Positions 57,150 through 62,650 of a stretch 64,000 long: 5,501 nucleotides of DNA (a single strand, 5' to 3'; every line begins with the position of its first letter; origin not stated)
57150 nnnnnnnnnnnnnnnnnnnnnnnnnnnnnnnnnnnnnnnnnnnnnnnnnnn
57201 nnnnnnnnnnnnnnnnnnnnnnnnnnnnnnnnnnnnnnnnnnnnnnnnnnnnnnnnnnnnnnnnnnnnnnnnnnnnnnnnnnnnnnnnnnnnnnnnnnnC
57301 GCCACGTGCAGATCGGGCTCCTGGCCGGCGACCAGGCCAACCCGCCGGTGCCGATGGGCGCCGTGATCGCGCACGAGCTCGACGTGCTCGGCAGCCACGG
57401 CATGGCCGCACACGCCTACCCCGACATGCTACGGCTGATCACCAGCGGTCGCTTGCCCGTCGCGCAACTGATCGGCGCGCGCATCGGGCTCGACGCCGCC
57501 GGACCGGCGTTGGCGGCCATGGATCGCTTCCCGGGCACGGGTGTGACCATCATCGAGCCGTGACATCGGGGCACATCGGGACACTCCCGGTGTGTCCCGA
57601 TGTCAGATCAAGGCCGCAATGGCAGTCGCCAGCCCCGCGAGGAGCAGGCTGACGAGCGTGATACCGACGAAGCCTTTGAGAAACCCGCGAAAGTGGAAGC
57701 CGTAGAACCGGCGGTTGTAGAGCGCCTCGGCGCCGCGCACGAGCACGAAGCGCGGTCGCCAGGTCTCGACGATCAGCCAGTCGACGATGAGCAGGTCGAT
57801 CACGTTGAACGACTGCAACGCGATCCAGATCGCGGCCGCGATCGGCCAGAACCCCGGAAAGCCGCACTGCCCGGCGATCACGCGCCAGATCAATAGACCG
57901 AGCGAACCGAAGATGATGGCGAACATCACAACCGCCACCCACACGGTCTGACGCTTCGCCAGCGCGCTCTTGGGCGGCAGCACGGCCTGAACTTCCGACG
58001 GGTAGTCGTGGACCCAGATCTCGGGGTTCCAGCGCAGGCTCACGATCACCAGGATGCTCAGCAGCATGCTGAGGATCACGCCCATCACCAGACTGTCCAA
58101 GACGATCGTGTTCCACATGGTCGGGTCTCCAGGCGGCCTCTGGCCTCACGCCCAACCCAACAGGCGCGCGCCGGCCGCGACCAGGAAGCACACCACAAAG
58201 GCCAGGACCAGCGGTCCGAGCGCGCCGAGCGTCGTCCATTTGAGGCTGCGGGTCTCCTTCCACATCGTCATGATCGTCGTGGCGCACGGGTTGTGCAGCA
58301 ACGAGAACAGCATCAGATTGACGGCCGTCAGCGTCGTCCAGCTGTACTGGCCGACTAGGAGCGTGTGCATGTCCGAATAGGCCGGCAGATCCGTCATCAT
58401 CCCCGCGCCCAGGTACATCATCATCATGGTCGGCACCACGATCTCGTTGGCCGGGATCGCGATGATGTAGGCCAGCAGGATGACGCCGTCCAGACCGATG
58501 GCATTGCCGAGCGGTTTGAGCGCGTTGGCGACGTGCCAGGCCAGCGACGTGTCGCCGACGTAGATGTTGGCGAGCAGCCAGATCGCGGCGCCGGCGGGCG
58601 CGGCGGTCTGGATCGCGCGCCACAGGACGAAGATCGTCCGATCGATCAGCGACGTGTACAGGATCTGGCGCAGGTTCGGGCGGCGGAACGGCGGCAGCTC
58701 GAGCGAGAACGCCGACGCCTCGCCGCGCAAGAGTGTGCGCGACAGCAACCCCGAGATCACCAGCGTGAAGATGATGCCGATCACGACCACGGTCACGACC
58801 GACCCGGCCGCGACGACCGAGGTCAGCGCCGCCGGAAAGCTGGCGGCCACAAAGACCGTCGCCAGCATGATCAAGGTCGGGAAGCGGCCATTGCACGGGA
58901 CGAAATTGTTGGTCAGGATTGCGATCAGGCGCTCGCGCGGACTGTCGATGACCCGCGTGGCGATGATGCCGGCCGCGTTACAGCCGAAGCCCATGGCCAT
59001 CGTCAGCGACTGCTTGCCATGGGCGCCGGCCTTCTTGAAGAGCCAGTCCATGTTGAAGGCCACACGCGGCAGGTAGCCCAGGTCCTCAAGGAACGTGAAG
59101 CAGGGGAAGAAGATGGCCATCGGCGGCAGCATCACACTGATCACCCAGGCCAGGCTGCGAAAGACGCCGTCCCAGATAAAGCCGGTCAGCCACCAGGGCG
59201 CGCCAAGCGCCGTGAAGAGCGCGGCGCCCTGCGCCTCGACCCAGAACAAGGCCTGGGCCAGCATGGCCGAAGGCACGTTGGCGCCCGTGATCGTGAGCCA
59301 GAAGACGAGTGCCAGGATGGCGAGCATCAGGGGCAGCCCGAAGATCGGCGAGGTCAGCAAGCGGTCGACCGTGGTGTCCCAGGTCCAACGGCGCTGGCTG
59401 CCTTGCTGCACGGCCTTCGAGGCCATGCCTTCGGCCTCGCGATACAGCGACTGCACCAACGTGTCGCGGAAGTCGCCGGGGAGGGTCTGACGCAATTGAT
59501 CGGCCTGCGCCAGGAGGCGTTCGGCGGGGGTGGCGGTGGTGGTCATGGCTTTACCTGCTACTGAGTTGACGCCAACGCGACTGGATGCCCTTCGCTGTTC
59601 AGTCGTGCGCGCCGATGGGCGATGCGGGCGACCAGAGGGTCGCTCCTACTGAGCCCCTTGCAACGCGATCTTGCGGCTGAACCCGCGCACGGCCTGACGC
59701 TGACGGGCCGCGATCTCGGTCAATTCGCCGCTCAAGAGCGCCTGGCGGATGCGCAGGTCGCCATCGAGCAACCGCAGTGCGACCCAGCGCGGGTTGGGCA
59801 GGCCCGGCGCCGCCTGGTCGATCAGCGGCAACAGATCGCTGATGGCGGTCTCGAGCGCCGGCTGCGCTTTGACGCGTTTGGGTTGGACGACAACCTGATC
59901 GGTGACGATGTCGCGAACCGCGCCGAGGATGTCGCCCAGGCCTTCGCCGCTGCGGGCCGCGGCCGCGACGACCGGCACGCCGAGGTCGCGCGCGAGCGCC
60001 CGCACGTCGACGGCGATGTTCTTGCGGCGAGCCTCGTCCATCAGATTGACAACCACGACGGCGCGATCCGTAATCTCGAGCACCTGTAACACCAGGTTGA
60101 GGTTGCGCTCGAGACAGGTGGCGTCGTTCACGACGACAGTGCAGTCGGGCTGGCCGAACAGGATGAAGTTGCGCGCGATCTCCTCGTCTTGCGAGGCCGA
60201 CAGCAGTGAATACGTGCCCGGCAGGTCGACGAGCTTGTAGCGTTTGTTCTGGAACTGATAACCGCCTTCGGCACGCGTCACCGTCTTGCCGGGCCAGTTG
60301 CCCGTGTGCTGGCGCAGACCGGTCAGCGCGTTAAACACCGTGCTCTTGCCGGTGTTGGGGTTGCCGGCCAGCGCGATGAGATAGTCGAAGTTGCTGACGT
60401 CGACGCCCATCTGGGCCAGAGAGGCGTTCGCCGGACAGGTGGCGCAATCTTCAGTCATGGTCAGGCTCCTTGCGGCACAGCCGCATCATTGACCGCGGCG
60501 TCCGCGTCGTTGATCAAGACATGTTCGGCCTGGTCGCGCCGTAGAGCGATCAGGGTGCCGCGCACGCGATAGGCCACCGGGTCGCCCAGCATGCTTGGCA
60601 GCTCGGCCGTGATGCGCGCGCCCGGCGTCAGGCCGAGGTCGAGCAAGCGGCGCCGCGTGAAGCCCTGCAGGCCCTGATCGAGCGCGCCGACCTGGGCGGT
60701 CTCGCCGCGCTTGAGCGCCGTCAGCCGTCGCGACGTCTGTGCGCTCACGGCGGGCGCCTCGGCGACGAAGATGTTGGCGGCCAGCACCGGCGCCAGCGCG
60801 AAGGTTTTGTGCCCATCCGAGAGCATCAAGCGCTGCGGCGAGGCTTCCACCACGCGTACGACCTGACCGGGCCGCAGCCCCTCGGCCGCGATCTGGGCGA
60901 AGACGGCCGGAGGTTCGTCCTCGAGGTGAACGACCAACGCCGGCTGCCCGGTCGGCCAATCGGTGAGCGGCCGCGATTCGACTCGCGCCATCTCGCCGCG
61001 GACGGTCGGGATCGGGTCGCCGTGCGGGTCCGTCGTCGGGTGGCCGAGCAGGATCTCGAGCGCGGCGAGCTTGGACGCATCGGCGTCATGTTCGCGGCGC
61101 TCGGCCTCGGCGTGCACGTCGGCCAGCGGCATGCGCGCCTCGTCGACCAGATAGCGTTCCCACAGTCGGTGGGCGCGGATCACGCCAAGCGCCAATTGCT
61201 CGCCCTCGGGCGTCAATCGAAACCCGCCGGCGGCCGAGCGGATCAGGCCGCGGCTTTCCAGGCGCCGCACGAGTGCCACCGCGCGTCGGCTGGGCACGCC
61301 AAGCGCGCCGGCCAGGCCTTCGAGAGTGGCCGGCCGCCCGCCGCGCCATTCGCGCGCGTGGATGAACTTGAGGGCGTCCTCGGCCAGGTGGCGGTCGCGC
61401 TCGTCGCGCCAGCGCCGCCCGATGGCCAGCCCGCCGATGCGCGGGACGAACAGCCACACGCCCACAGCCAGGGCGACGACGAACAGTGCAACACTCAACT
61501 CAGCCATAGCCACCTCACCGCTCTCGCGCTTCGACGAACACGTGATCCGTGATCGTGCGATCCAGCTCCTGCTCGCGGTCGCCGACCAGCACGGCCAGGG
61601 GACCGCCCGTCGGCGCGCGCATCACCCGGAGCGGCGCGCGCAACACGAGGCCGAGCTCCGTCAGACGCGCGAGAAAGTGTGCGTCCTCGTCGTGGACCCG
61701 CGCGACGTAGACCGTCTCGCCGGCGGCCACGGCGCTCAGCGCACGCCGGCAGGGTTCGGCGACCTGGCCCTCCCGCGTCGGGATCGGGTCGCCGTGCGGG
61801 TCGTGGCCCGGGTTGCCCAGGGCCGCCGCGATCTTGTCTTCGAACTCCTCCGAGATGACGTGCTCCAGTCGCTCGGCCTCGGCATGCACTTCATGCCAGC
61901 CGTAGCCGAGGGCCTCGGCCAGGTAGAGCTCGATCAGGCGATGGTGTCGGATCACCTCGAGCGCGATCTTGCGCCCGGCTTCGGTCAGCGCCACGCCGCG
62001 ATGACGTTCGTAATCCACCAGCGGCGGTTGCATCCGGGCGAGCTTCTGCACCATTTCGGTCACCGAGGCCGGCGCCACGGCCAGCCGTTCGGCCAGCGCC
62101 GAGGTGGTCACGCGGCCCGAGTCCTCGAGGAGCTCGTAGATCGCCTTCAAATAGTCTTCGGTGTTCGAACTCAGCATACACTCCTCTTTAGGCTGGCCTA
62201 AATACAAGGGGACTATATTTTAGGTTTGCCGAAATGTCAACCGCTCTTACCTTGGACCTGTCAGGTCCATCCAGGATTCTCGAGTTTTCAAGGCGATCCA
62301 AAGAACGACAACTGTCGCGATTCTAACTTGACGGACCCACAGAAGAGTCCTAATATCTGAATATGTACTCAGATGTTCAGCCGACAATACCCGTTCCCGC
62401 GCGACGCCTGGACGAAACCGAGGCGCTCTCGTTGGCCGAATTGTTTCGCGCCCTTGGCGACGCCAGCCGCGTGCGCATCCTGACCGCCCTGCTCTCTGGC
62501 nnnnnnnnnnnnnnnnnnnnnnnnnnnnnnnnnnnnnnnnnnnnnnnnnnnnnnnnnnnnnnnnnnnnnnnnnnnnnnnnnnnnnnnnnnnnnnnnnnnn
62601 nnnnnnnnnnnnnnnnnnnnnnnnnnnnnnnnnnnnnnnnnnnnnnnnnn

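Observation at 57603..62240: Feo iron-uptake operon with a membrane-anchored DtxR-FeoA-FeoA fusion protein and FeoB split into separate GTPase and permease genes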

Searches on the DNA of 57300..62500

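Call 43: search_rna_families(source=window, start=57300, end=62500, threshold=evalue, max_evalue=1)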
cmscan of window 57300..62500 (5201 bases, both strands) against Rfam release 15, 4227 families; matches with E-value up to 1: 0.
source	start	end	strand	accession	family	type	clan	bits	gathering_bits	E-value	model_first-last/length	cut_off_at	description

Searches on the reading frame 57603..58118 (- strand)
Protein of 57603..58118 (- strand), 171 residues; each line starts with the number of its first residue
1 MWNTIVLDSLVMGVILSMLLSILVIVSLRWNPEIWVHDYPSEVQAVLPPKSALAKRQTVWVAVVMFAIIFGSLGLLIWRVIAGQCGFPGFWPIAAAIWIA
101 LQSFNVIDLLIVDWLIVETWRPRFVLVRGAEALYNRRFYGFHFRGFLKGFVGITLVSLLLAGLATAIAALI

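Call 3: search_protein_families(library=pfam, proteins=[window:57603-58118:-], max_evalue=0.01)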
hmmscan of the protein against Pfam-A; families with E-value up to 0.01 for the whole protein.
window:57603-58118:- (171 aa): 0 families

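Call 4: search_protein_families(library=ncbifam, proteins=[window:57603-58118:-], max_evalue=0.01)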
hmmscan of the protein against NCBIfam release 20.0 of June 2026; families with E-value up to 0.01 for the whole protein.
window:57603-58118:- (171 aa): 0 families

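Call 51: find_homologous_proteins(query=window:57603-58118:-)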
Query window:57603-58118:- (171 aa): 18 proteins with E <= 0.001 among 402 candidates.
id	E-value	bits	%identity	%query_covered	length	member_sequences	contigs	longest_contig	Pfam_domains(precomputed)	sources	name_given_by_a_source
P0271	5.8e-102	357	99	100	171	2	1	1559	-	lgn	-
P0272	3.8e-93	328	90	100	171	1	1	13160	-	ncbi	-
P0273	1.2e-90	320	87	100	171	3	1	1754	-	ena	-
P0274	1.4e-87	310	83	100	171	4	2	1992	-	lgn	-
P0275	7.6e-60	220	58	98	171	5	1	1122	-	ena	-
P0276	8.1e-58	213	58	100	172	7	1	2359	-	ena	-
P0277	1.2e-56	210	58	95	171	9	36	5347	-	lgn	-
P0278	2.9e-56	208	55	100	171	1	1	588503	-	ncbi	-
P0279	4.8e-54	201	55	95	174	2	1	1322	-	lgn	-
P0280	1.9e-53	199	54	100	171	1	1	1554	-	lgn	-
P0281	2.1e-49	186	55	88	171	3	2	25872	-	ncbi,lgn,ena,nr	ncbi:MAG TPA: hypothetical protein PLC98_09060 [Anaerolineales bacterium]|nr:hypothetical protein [A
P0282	2.9e-47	179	51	97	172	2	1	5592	-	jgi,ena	-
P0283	2.5e-46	176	52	95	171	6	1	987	-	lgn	-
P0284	1.0e-37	148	45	95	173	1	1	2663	-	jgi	jgi:hypothetical protein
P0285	1.9e-34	137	42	98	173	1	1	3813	-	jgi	jgi:hypothetical protein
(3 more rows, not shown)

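Call 52: find_encoding_contigs(protein=P0278, flank=7000, max_places=2)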
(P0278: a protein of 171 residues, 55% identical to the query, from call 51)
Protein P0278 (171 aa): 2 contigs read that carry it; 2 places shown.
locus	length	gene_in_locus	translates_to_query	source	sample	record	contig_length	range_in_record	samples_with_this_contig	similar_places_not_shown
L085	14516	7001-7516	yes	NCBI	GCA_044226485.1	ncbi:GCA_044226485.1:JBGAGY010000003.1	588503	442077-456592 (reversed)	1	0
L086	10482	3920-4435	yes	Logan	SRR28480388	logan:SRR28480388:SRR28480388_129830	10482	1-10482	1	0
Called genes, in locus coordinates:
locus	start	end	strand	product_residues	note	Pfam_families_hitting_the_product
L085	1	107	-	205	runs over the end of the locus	PF06966:DUF1295 (faint), PF04191:PEMT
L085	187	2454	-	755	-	PF00403:HMA, PF00122:E1-E2_ATPase, PF00702:Hydrolase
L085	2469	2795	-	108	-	PF01022:HTH_5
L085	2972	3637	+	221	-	PF01325:Fe_dep_repress, PF13412:HTH_24 (weak), PF02742:Fe_dep_repr_C, PF04023:FeoA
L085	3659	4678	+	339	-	PF02742:Fe_dep_repr_C, PF04023:FeoA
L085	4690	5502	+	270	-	PF02421:FeoB_N, PF01926:MMR_HSR1, PF17910:FeoB_Cyto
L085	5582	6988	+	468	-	PF07670:Gate, PF07664:FeoB_C, PF07670:Gate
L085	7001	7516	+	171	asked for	-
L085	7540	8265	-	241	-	PF01569:PAP2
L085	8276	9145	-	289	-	PF06724:DUF1206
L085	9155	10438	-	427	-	PF00781:DAGK_cat, PF19279:YegS_C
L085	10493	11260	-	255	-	PF01569:PAP2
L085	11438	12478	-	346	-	PF08240:ADH_N, PF01262:AlaDh_PNT_C (weak), PF00107:ADH_zinc_N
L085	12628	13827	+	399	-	PF00817:IMS, PF11798:IMS_HHH (faint), PF11799:IMS_C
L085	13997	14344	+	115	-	PF13240:Zn_Ribbon_1 (weak)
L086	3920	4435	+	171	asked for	-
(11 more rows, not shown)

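Call 53: find_encoding_contigs(protein=P0281, flank=7000, max_places=2)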
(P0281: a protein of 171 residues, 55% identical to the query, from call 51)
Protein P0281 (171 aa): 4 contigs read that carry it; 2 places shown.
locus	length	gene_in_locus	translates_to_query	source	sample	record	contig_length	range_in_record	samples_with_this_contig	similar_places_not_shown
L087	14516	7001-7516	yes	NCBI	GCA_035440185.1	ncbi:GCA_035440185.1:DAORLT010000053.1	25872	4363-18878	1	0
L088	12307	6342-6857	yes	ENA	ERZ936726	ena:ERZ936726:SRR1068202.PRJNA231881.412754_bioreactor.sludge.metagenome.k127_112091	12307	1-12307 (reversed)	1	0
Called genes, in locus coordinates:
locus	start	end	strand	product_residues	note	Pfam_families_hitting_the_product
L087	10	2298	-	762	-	PF00403:HMA, PF00122:E1-E2_ATPase, PF00702:Hydrolase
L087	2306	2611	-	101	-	PF12840:HTH_20 (weak), PF01022:HTH_5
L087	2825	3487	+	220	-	PF01325:Fe_dep_repress, PF13412:HTH_24 (weak), PF02742:Fe_dep_repr_C, PF04023:FeoA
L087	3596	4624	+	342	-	PF02742:Fe_dep_repr_C, PF04023:FeoA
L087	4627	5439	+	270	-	PF02421:FeoB_N, PF01926:MMR_HSR1, PF17910:FeoB_Cyto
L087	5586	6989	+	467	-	PF07670:Gate, PF07664:FeoB_C, PF07670:Gate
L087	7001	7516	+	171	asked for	-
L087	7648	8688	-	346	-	PF08240:ADH_N, PF01262:AlaDh_PNT_C (faint), PF00107:ADH_zinc_N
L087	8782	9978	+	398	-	PF00817:IMS, PF11799:IMS_C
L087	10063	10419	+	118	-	PF13240:Zn_Ribbon_1 (weak), PF13248:Zn_ribbon_3 (faint)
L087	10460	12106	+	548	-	PF01839:FG-GAP (faint), PF14783:BBS2_Mid (faint), PF25292:Beta-prop_CGLA (faint), PF13517:FG-GAP_3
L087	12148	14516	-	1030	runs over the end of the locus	PF04932:Wzy_C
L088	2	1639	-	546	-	?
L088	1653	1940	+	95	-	-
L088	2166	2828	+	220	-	PF01325:Fe_dep_repress, PF13412:HTH_24 (weak), PF02742:Fe_dep_repr_C, PF04023:FeoA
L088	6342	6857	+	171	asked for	-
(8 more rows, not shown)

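Call 54: find_encoding_contigs(protein=P0285, flank=7000, max_places=2)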
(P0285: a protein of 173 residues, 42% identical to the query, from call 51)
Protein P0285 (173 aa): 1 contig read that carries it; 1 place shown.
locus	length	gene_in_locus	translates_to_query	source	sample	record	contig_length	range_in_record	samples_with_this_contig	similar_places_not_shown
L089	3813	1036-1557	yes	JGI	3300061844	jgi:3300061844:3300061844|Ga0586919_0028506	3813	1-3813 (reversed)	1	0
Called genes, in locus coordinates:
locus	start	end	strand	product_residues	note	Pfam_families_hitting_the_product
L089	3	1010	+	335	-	?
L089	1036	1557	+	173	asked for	-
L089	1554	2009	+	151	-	PF18423:zf_CopZ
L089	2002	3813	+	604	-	?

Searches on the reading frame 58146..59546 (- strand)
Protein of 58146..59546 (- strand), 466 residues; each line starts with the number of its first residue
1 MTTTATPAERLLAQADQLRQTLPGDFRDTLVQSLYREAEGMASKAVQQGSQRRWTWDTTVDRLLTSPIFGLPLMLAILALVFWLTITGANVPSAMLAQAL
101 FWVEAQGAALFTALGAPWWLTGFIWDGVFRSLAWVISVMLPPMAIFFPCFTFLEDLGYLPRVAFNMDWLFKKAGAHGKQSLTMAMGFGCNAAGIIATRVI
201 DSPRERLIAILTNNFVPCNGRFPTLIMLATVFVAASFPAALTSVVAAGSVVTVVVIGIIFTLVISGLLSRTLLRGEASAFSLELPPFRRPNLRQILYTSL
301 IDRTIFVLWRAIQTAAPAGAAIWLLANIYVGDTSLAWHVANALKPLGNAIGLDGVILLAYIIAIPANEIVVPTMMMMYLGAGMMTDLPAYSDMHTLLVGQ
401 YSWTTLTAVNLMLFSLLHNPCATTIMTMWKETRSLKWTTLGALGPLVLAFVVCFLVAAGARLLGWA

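Call 3: search_protein_families(library=pfam, proteins=[window:58146-59546:-], max_evalue=0.01)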
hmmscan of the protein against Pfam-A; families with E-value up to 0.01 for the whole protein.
window:58146-59546:- (466 aa): 2 families
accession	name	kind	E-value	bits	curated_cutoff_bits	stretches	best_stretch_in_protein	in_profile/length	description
PF07670.19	Gate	-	2.9e-25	89.2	29.6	2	138-228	3-100/104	Nucleoside recognition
PF07664.17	FeoB_C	-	6e-13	48.7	26.6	1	251-299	2-51/54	Ferrous iron transport protein B C terminus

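Call 4: search_protein_families(library=ncbifam, proteins=[window:58146-59546:-], max_evalue=0.01)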
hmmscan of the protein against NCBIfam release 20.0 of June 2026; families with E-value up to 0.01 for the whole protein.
window:58146-59546:- (466 aa): 2 families
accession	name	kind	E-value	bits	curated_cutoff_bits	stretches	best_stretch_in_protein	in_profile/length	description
TIGR00437.1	feoB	equivalog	1.1e-56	192.8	315.65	1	29-431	212-594/594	ferrous iron transport protein B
NF007105.0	PRK09554.1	equivalog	8e-36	123.5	683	1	10-308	225-513/772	Fe(2+) transporter permease subunit FeoB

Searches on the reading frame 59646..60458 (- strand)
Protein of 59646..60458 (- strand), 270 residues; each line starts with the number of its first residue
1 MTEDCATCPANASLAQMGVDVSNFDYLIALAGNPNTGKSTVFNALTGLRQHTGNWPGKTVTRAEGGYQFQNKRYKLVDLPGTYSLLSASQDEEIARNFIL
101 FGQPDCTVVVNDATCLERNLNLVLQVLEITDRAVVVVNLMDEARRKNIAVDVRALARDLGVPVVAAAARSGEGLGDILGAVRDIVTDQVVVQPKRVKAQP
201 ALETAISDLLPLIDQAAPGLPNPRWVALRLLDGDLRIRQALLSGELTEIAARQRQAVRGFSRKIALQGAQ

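Call 3: search_protein_families(library=pfam, proteins=[window:59646-60458:-], max_evalue=0.01)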
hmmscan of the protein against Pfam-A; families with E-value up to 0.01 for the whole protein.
window:59646-60458:- (270 aa): 7 families
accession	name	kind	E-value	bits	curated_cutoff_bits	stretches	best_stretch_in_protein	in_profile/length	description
PF02421.24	FeoB_N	-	5.1e-58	195.4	27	1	28-178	3-153/156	Ferrous iron transport protein B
PF01926.29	MMR_HSR1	-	1.4e-18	67.5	21.9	1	28-137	2-111/113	50S ribosome-binding GTPase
PF17910.6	FeoB_Cyto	-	8.1e-08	33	23.4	1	200-257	3-61/90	FeoB cytosolic helical domain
PF00350.29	Dynamin_N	-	3e-05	24.5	27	0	28-49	1-22/168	Dynamin family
PF09439.16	SRPRB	-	0.00068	19.5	25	1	28-88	6-62/178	Signal recognition particle receptor beta subunit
PF00009.33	GTP_EFTU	-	0.00089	19.3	26.5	0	57-184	54-185/188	Elongation factor Tu GTP binding domain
PF03193.22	RsgA_GTPase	-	0.0041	17.4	30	0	27-81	108-167/174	RsgA GTPase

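Call 4: search_protein_families(library=ncbifam, proteins=[window:59646-60458:-], max_evalue=0.01)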
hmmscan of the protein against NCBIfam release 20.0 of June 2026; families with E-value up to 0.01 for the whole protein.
window:59646-60458:- (270 aa): 21 families
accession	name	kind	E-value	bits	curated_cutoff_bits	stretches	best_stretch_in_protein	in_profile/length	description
TIGR00437.1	feoB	equivalog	1.9e-56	192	315.65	1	32-219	1-178/594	ferrous iron transport protein B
NF007105.0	PRK09554.1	equivalog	7.4e-47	159.9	683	1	28-241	6-219/772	Fe(2+) transporter permease subunit FeoB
TIGR03594.1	GTPase_EngA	equivalog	4.7e-13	48.9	306.7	1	27-192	2-167/432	ribosome biogenesis GTPase Der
NF002828.0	PRK03003.1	equivalog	7.5e-10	38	631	1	21-187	36-202/477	ribosome biogenesis GTPase Der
TIGR03596.1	GTPase_YlqF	equivalog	9.4e-09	35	208.2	1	28-101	121-190/276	ribosome biogenesis GTPase YlqF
NF000908.1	PRK00089.1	equivalog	1.1e-08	34.8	237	1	28-194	6-176/291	GTPase Era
NF003255.0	PRK04213.1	equivalog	2.9e-08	33.3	164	1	26-82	10-62/204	GTP-binding protein EngB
TIGR03598.1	GTPase_YsxC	equivalog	4e-08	33.1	124.45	1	28-94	21-87/186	ribosome biogenesis GTP-binding protein YihA/YsxC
NF007071.0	PRK09518.1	equivalog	1.1e-07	30.8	953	1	27-185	273-431/706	bifunctional cytidylate kinase/GTPase Der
NF007171.0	PRK09602.1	subfamily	5.9e-07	28.7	387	1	26-65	3-42/397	YchF-related putative GTPase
TIGR02729.1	Obg_CgtA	equivalog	6.9e-07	28.6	280.25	1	28-184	160-327/329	Obg family GTPase CgtA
NF008954.1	PRK12296.1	equivalog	8.5e-07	27.7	377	1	28-99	162-231/470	GTPase ObgE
NF008955.0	PRK12297.1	equivalog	8.5e-06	24.9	406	1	28-194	162-337/429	GTPase ObgE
NF003661.0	PRK05291.1-3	equivalog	1.2e-05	24.9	380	1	28-205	219-395/448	tRNA uridine-5-carboxymethylaminomethyl(34) synthesis GTPase MnmE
NF008956.1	PRK12299.1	equivalog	0.00019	20.5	300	1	28-182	161-322/327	GTPase ObgE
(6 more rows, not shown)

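Call 42: search_protein_representatives(protein=window:59646-60458:-)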
Query: 270 residues. Proteins with E-value up to 0.001 (for the whole library): 15206; up to 1e-10: 8544; up to 1e-30: 1657. The best 150 are listed.
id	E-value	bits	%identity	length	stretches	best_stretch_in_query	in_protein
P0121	9.7e-113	392.0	64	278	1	2-270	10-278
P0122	1.1e-96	339.4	64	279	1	2-251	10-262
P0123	3.1e-95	334.7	64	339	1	4-252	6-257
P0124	6.3e-95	333.7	67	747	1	3-250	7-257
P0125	2.7e-92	325.1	61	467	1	2-251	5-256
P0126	5.2e-87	307.8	64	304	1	27-254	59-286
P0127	7.6e-87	307.2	57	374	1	5-253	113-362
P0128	1.2e-85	303.3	81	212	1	4-170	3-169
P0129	7.5e-85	300.7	60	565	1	11-251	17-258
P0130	6.5e-84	297.6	57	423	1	5-246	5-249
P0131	9.0e-84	297.1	68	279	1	3-210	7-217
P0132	2.6e-83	295.7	56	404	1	13-262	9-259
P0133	2.9e-83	295.5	65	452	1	27-255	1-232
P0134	4.4e-83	294.9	58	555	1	5-250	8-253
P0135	4.9e-83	294.7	58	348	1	4-251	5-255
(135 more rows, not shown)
